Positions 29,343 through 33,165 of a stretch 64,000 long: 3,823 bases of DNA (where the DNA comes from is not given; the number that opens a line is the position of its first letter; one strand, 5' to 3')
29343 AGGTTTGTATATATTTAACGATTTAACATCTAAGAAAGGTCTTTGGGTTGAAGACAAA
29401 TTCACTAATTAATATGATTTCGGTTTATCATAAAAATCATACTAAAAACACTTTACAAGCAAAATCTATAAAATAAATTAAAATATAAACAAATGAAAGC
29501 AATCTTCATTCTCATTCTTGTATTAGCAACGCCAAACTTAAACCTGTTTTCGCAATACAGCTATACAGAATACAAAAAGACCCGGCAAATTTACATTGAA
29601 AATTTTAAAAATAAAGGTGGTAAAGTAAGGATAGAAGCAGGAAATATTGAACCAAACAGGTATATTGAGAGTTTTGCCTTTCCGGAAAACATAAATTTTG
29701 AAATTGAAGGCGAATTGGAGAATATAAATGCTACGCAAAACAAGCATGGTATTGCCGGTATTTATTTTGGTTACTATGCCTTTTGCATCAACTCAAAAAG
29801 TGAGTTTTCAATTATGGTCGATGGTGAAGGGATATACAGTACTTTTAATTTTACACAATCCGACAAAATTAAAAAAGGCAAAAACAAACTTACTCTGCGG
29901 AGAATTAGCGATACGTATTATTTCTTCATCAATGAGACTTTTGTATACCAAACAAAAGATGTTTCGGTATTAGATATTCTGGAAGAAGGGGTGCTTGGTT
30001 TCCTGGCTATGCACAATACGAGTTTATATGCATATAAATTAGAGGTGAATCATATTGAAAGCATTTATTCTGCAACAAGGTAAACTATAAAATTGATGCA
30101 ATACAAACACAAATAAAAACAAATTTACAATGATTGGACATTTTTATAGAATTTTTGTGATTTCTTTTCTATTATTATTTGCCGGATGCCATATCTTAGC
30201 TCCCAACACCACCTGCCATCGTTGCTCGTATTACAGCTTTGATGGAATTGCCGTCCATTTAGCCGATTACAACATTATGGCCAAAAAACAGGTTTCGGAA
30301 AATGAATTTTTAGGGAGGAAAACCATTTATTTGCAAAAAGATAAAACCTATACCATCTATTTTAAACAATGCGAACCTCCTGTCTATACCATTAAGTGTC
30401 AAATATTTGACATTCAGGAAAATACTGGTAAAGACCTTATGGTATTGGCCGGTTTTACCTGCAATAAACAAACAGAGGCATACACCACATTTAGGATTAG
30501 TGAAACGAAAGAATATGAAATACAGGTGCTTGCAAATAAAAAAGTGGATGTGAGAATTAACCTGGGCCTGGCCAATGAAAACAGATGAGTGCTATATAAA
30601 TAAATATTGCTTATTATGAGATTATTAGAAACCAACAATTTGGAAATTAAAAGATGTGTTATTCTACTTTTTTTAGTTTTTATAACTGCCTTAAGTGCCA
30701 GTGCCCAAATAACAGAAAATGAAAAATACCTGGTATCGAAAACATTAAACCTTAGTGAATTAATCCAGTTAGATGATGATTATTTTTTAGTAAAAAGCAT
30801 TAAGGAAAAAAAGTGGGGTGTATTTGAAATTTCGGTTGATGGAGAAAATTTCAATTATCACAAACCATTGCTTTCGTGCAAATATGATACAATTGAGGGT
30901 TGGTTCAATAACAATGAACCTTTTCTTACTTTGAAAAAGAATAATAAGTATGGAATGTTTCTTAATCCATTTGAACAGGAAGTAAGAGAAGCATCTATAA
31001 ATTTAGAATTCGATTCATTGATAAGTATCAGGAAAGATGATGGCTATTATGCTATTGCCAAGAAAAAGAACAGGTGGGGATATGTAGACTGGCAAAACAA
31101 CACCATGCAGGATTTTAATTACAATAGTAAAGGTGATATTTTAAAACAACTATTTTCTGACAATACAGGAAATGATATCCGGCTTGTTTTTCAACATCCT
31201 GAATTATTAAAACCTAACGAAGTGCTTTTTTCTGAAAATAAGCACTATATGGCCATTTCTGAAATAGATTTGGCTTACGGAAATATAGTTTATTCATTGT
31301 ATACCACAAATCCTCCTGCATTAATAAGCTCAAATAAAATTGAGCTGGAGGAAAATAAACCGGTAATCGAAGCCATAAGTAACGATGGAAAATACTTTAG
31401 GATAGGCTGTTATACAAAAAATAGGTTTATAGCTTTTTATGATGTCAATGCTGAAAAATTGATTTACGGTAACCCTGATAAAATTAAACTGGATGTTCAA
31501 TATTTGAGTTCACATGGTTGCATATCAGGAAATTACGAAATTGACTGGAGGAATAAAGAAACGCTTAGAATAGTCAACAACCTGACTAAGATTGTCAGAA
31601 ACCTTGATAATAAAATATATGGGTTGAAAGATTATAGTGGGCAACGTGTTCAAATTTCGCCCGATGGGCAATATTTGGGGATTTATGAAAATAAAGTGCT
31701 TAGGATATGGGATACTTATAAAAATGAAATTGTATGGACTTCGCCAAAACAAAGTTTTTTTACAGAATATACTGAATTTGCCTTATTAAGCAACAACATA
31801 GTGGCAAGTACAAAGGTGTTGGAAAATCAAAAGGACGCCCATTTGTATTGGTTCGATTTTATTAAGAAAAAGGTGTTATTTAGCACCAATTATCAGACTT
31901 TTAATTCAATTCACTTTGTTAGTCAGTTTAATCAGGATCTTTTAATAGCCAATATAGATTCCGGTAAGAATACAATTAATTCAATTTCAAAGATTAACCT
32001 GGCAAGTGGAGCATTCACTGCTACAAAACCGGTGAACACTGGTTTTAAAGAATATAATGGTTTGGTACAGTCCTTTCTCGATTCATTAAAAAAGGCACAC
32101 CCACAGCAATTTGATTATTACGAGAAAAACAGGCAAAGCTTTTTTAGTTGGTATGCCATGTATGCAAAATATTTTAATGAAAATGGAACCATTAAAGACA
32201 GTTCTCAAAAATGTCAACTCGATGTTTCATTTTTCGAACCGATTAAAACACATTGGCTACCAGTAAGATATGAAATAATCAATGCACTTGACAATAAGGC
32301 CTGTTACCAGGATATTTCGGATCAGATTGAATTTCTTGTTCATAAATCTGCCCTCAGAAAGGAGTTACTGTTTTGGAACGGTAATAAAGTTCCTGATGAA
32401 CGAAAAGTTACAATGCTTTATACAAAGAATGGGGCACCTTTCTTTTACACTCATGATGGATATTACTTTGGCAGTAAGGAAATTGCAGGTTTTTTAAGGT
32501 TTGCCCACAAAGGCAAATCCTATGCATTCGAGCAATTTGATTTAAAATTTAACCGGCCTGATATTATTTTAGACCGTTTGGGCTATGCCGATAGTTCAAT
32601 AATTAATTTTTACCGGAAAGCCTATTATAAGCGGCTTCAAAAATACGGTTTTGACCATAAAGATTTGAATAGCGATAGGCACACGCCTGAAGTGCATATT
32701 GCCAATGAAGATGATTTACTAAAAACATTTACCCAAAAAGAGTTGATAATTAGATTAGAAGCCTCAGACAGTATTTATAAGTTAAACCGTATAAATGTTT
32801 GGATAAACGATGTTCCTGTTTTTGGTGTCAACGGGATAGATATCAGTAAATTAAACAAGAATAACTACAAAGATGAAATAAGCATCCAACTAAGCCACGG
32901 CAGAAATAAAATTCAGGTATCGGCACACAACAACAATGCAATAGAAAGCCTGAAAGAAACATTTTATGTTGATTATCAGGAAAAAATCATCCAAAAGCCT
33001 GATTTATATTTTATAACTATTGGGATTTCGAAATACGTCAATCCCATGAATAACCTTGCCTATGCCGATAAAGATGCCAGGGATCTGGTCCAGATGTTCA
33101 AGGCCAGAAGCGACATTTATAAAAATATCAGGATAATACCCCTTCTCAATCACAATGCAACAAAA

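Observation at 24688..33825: Seven co-directional genes all encoding exported proteins: WD40, thioredoxin-MORN and a WG-repeat/propeller/caspase protein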

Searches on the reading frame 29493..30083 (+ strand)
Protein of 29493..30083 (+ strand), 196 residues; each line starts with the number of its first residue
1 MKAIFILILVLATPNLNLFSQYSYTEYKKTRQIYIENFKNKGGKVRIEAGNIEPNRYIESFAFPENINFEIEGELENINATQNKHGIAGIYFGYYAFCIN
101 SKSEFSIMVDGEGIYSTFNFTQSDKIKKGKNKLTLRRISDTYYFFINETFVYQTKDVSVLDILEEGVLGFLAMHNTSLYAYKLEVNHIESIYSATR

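Call 3: search_protein_families(library=pfam, proteins=[window:29493-30083:+], max_evalue=0.1)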
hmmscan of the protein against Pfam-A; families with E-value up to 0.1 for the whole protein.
window:29493-30083:+ (196 aa): 0 families

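Call 4: search_protein_families(library=ncbifam, proteins=[window:29493-30083:+], max_evalue=0.1)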
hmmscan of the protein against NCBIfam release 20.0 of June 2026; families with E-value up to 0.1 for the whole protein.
window:29493-30083:+ (196 aa): 0 families

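Call 39: search_protein_families(library=pfam, proteins=[L003:7462-7935:+, L003:7953-8525:+, L003:8563-9384:+, L003:9396-9974:+, L003:1676-2515:-, L003:7030-7437:+], max_evalue=0.01)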
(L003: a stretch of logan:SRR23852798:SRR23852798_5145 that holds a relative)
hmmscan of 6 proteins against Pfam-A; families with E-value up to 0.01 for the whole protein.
L003:7462-7935:+ (157 aa): 1 family
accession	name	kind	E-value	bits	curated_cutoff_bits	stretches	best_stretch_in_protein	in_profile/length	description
PF21008.3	AIF-1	-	0.0024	18.6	50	1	26-87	2-61/140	Allograft inflammatory factor 1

L003:7953-8525:+ (190 aa): 1 family
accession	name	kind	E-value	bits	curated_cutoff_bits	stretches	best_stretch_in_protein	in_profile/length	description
PF09603.15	Fib_succ_major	-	4.9e-23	82.8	33.9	1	37-189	1-187/187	Fibrobacter succinogenes major domain (Fib_succ_major)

L003:8563-9384:+ (273 aa): 0 families

L003:9396-9974:+ (192 aa): 1 family
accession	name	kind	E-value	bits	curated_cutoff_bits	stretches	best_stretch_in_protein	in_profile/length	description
PF03213.20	Pox_P35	-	0.0071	16.1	22.3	1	134-185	99-151/323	Poxvirus P35 protein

L003:1676-2515:- (279 aa): 0 families

L003:7030-7437:+ (135 aa): 0 families

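Call 42: search_protein_representatives(protein=window:29493-30083:+)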
Query: 196 residues. Proteins with E-value up to 0.001 (for the whole library): 27; up to 1e-10: 5; up to 1e-30: 1. The best 27 are listed.
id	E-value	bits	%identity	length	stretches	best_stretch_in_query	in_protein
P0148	3.9e-123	424.6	100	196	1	1-196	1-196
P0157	3.5e-18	82.5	33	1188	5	60-160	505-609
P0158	1.3e-12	64.4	39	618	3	85-156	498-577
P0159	5.3e-12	62.4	38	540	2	95-154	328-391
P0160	1.0e-10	58.2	37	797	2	91-153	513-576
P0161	3.9e-08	49.8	41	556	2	94-190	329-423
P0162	1.6e-07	47.8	31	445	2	59-190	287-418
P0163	2.3e-07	47.2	35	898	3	104-159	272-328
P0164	3.4e-06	43.5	30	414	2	60-186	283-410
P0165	3.8e-06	43.3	33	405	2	66-189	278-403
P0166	5.8e-06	42.7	31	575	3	94-189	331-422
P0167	3.0e-05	40.3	39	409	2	119-153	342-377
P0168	3.2e-05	40.3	30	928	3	97-188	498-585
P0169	4.2e-05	39.9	31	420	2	30-153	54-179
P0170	4.5e-05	39.8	33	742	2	97-152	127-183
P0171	6.8e-05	39.2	37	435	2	58-154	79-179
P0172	1.0e-04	38.7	33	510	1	40-186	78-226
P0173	1.1e-04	38.5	35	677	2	66-154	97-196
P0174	3.5e-04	36.9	32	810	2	117-188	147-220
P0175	3.7e-04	36.8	35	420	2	68-154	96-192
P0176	3.7e-04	36.8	33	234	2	57-154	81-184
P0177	4.8e-04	36.4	33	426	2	66-188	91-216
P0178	5.1e-04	36.4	34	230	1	59-152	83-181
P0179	5.9e-04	36.2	32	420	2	41-153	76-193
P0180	6.2e-04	36.1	34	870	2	57-155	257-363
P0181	9.4e-04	35.5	36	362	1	72-157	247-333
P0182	9.5e-04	35.5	35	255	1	41-190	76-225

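Call 43: search_protein_families(library=pfam, proteins=[P0157, P0158, P0159, P0160, P0161, P0162, P0163, P0164, P0165, P0168], max_evalue=0.001)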
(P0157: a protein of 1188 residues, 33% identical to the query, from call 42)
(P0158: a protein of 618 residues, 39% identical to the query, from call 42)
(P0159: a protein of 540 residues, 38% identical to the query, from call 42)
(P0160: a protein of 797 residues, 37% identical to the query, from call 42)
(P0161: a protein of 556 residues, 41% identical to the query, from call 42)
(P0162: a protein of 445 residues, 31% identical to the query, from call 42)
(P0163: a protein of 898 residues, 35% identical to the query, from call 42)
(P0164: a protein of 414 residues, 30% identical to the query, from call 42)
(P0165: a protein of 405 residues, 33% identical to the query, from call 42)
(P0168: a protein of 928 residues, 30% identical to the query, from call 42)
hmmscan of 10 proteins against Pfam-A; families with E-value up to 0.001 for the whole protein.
P0157 (1188 aa): 0 families

P0158 (618 aa): 0 families

P0159 (540 aa): 2 families
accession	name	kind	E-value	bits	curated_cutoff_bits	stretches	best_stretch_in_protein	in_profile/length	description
PF09136.16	Glucodextran_B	-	1e-12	48.2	27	1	452-537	1-80/83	Glucodextranase, domain B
PF12733.13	Cadherin-like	-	0.0007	20.4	24.2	0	467-538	23-86/89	Cadherin-like beta sandwich domain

P0160 (797 aa): 0 families

P0161 (556 aa): 0 families

P0162 (445 aa): 0 families

P0163 (898 aa): 0 families

P0164 (414 aa): 0 families

P0165 (405 aa): 1 family
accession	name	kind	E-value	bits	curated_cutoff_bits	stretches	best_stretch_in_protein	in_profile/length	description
PF13385.13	Laminin_G_3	-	4.7e-06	27.2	27.6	0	278-370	16-103/151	Concanavalin A-like lectin/glucanases superfamily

P0168 (928 aa): 2 families
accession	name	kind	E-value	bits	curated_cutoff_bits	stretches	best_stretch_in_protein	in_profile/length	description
PF00656.27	Peptidase_C14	-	2.3e-42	145.7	21.4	1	702-923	1-233/233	Caspase domain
PF09136.16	Glucodextran_B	-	1.4e-12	47.8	27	1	600-685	1-80/83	Glucodextranase, domain B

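Call 45: search_protein_families(library=pfam, proteins=[P0166, P0167, P0169, P0170, P0171, P0172, P0173, P0174, P0175, P0176], max_evalue=0.001)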
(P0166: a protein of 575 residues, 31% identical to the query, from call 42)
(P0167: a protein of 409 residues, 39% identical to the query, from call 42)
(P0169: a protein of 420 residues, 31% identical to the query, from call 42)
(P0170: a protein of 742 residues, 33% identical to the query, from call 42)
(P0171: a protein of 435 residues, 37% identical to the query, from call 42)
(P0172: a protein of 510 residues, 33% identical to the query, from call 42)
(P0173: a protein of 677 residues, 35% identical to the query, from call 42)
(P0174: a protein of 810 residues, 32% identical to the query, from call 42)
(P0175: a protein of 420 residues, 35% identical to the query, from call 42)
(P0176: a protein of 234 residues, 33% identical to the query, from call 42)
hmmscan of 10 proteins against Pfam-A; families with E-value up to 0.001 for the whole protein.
P0166 (575 aa): 0 families

P0167 (409 aa): 0 families

P0169 (420 aa): 0 families

P0170 (742 aa): 2 families
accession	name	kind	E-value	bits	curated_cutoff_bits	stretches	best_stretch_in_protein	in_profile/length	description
PF00656.27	Peptidase_C14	-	1e-41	143.6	21.4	1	518-739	1-233/233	Caspase domain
PF09136.16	Glucodextran_B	-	6.9e-11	42.4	27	1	419-503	1-81/83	Glucodextranase, domain B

P0171 (435 aa): 0 families

P0172 (510 aa): 1 family
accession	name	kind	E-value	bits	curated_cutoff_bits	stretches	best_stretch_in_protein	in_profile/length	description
PF14903.11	WG_beta_rep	-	8.1e-14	51.8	25.6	2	382-410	1-29/35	WG containing repeat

P0173 (677 aa): 1 family
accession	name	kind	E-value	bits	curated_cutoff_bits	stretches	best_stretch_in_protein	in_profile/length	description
PF00656.27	Peptidase_C14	-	9.6e-37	127.3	21.4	1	454-672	1-231/233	Caspase domain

P0174 (810 aa): 1 family
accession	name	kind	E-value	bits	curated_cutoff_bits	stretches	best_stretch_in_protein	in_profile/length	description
PF24289.1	DUF7477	-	7.2e-28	97.9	27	2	435-524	124-212/268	Domain of unknown function (DUF7477)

P0175 (420 aa): 0 families

P0176 (234 aa): 0 families

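Call 46: search_protein_families(library=pfam, proteins=[P0177, P0178, P0179, P0180, P0181, P0182], max_evalue=0.001)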
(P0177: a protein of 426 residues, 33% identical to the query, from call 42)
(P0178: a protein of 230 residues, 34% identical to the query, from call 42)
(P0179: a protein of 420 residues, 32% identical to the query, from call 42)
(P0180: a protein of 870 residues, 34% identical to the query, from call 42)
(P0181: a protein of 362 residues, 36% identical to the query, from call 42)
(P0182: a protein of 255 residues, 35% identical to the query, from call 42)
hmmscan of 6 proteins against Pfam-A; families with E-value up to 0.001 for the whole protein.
P0177 (426 aa): 0 families

P0178 (230 aa): 0 families

P0179 (420 aa): 1 family
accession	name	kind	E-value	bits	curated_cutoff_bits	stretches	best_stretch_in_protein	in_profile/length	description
PF17851.8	GH43_C2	-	3.9e-05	23.9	22.7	1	101-219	57-195/203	Beta xylosidase C-terminal Concanavalin A-like domain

P0180 (870 aa): 2 families
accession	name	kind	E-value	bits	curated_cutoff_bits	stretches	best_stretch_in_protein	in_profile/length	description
PF00656.27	Peptidase_C14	-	1.3e-16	61.4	21.4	1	633-842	3-205/233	Caspase domain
PF09136.16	Glucodextran_B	-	0.0006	20.1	27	0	466-499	49-82/83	Glucodextranase, domain B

P0181 (362 aa): 0 families

P0182 (255 aa): 0 families

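Call 52: search_protein_families(library=padloc, proteins=[window:29493-30083:+], max_evalue=0.01)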
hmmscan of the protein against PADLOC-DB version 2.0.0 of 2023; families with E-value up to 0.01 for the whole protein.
window:29493-30083:+ (196 aa): 0 families

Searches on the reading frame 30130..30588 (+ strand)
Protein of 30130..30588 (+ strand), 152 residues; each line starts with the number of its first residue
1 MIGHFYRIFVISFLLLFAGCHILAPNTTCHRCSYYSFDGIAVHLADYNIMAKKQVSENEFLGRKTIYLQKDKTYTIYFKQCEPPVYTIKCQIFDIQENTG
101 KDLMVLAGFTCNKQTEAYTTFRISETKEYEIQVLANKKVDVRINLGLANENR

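Call 3: search_protein_families(library=pfam, proteins=[window:30130-30588:+], max_evalue=0.1)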
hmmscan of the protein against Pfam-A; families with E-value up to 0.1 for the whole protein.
window:30130-30588:+ (152 aa): 0 families

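Call 4: search_protein_families(library=ncbifam, proteins=[window:30130-30588:+], max_evalue=0.1)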
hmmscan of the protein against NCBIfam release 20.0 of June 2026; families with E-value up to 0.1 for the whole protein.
window:30130-30588:+ (152 aa): 2 families
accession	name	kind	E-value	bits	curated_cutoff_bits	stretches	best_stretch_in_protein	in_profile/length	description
NF047513.1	LIC_13246_fam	equivalog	0.0056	16.7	70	1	36-98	14-77/116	LIC_13246 family protein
NF040734.1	CC-COOH_SaoC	equivalog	0.023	14.4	80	1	58-129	27-86/148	Cys-Cys-COOH (seleno)protein SaoC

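Call 39: search_protein_families(library=pfam, proteins=[L003:7462-7935:+, L003:7953-8525:+, L003:8563-9384:+, L003:9396-9974:+, L003:1676-2515:-, L003:7030-7437:+], max_evalue=0.01)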
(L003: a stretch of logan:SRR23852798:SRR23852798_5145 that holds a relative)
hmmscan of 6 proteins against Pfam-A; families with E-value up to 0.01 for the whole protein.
L003:7462-7935:+ (157 aa): 1 family
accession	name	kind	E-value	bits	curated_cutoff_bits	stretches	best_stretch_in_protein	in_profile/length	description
PF21008.3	AIF-1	-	0.0024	18.6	50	1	26-87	2-61/140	Allograft inflammatory factor 1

L003:7953-8525:+ (190 aa): 1 family
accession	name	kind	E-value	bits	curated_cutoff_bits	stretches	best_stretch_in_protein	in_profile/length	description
PF09603.15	Fib_succ_major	-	4.9e-23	82.8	33.9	1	37-189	1-187/187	Fibrobacter succinogenes major domain (Fib_succ_major)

L003:8563-9384:+ (273 aa): 0 families

L003:9396-9974:+ (192 aa): 1 family
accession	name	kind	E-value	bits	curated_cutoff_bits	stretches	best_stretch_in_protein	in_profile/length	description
PF03213.20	Pox_P35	-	0.0071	16.1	22.3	1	134-185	99-151/323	Poxvirus P35 protein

L003:1676-2515:- (279 aa): 0 families

L003:7030-7437:+ (135 aa): 0 families

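Call 52: search_protein_families(library=padloc, proteins=[window:30130-30588:+], max_evalue=0.01)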
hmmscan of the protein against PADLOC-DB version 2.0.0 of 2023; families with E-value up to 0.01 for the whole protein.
window:30130-30588:+ (152 aa): 0 families

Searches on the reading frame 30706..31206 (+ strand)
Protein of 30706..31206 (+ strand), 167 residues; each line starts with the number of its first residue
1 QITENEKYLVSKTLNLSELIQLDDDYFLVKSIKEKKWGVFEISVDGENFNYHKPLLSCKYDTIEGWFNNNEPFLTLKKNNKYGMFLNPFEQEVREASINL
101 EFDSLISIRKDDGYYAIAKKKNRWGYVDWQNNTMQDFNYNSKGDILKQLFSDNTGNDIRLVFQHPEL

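Call 72: search_protein_families(library=pfam, proteins=[window:30706-31206:+], max_evalue=10)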
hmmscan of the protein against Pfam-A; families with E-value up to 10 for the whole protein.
window:30706-31206:+ (167 aa): 1 family
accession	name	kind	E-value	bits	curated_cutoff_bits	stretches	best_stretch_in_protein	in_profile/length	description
PF07262.16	CdiI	-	0.018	15.3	25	1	114-149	62-97/155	CDI immunity protein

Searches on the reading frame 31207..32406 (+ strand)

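Call 72: search_protein_families(library=pfam, proteins=[window:31207-32406:+], max_evalue=10)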
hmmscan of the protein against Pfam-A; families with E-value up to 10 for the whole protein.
window:31207-32406:+ (400 aa): 1 family
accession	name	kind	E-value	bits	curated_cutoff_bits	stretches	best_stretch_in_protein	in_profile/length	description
PF23309.1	DUF7083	-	0.0044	17.5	27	1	300-339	10-49/90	Domain of unknown function (DUF7083)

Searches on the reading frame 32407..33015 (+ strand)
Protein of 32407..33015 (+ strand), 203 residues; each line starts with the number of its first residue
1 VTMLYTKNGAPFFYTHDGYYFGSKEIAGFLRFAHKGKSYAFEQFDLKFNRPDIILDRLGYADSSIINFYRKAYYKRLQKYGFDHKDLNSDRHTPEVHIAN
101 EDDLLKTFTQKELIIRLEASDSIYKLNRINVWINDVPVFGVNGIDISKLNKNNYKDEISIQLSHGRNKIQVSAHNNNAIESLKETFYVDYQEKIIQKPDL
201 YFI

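Call 72: search_protein_families(library=pfam, proteins=[window:32407-33015:+], max_evalue=10)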
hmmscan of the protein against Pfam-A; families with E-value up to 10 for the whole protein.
window:32407-33015:+ (203 aa): 2 families
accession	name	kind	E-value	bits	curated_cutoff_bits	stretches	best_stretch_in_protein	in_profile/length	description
PF18628.8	P2_N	-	0.11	12.6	25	1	111-151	27-66/129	Viral coat protein P2 N-terminal domain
PF09136.16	Glucodextran_B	-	0.18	12.2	27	1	140-178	34-70/83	Glucodextranase, domain B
